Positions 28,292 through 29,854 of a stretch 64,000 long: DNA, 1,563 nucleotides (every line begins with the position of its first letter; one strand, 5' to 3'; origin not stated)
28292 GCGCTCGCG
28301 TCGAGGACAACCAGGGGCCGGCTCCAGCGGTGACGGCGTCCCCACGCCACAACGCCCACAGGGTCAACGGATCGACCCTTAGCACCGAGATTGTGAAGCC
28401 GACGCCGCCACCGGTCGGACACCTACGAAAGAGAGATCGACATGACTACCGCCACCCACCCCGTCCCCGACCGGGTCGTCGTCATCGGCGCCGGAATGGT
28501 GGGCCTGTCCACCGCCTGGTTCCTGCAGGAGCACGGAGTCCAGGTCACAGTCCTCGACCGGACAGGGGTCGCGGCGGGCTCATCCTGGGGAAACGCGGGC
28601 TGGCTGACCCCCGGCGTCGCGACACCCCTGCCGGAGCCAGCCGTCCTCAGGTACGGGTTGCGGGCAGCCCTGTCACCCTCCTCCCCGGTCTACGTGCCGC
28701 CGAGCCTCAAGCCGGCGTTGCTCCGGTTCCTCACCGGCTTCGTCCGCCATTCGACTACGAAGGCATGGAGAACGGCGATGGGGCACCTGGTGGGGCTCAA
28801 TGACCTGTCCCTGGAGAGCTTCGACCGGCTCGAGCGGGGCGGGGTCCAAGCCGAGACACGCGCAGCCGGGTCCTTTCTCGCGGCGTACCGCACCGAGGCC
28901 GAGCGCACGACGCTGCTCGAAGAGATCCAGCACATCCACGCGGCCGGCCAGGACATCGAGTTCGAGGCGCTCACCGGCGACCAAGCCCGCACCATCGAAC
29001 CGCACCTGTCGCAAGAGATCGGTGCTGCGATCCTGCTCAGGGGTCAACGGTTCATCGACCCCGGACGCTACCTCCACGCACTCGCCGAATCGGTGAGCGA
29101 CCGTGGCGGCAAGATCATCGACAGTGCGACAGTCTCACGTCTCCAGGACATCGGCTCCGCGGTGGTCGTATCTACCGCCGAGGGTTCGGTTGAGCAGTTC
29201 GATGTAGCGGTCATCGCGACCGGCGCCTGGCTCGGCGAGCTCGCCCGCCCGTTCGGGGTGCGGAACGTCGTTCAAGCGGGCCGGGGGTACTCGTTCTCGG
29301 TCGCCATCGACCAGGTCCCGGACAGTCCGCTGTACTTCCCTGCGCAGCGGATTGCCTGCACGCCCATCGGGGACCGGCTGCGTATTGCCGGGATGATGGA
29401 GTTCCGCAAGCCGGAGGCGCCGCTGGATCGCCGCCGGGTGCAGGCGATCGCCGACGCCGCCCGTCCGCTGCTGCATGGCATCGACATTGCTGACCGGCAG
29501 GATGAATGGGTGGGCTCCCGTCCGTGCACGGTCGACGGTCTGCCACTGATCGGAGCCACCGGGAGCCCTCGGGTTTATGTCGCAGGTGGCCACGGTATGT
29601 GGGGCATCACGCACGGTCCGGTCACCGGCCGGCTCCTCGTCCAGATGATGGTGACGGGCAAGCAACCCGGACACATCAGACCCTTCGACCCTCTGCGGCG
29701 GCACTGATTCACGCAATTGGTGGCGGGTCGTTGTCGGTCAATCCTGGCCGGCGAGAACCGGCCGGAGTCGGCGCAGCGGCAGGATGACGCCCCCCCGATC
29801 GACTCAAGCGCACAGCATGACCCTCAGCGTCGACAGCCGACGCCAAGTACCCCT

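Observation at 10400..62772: Many conserved genes are interrupted by single-base frameshifts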

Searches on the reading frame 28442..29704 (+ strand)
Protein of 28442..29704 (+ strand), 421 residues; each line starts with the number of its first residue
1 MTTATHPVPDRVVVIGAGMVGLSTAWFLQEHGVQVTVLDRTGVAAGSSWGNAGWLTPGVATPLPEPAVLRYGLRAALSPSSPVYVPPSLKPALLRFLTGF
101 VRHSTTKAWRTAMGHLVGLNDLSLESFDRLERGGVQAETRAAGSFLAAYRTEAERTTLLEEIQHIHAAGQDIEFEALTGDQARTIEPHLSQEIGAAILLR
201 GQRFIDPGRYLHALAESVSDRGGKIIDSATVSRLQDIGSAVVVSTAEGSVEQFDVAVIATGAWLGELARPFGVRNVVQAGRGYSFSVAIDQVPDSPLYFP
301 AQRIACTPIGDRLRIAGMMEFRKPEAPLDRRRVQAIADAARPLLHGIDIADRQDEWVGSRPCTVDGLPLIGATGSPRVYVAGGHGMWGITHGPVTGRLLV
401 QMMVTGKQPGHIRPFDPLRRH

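Call 11: find_encoding_contigs(protein=window:28442-29704:+, flank=10000, max_places=6)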
Protein window:28442-29704:+ (421 aa): no gene with exactly this product is on record in the collection.

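Call 77: list_cluster_members(proteins=[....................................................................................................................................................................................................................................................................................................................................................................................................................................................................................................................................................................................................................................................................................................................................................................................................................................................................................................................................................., window:28442-29704:+, window:41320-42504:+, window:41329-42504:+, window:8548-9252:+, window:6923-7312:-, window:4509-5204:-, window:53080-55140:-, window:27470-28039:+, window:31036-31536:-])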
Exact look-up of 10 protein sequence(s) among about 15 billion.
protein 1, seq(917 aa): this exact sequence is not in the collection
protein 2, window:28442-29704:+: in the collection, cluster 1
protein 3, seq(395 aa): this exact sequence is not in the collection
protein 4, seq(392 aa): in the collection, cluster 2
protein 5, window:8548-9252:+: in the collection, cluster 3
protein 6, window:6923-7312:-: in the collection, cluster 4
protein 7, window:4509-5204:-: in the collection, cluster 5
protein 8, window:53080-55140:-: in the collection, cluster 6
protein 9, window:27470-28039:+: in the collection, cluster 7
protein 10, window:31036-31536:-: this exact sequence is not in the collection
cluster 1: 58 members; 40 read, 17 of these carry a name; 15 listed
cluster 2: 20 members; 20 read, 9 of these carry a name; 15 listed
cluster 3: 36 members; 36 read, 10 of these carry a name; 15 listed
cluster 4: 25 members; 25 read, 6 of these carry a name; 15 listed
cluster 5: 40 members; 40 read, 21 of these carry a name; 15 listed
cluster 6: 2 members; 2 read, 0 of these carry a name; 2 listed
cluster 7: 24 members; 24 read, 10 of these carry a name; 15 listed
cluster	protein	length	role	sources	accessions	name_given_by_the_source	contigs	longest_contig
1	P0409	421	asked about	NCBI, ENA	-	-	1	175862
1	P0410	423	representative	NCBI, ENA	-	-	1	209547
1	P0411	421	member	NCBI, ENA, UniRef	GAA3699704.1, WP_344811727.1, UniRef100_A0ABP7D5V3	FAD-dependent oxidoreductase [Microlunatus aurantiacus] | FAD-dependent oxidoreductase n=1 Tax=Microlunatus aurantiacus TaxID=446786 ...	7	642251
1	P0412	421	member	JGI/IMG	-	D-amino-acid dehydrogenase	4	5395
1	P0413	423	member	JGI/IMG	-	D-amino-acid dehydrogenase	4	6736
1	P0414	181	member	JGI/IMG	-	D-amino-acid dehydrogenase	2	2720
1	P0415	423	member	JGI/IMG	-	D-amino-acid dehydrogenase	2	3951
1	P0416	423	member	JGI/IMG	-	D-amino-acid dehydrogenase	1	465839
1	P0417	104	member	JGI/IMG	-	D-amino-acid dehydrogenase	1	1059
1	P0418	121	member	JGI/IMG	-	D-amino-acid dehydrogenase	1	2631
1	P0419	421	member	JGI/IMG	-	D-amino-acid dehydrogenase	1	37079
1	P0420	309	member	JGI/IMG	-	D-amino-acid dehydrogenase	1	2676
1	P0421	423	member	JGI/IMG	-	D-amino-acid dehydrogenase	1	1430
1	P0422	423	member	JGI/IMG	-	D-amino-acid dehydrogenase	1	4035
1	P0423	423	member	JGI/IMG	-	D-amino-acid dehydrogenase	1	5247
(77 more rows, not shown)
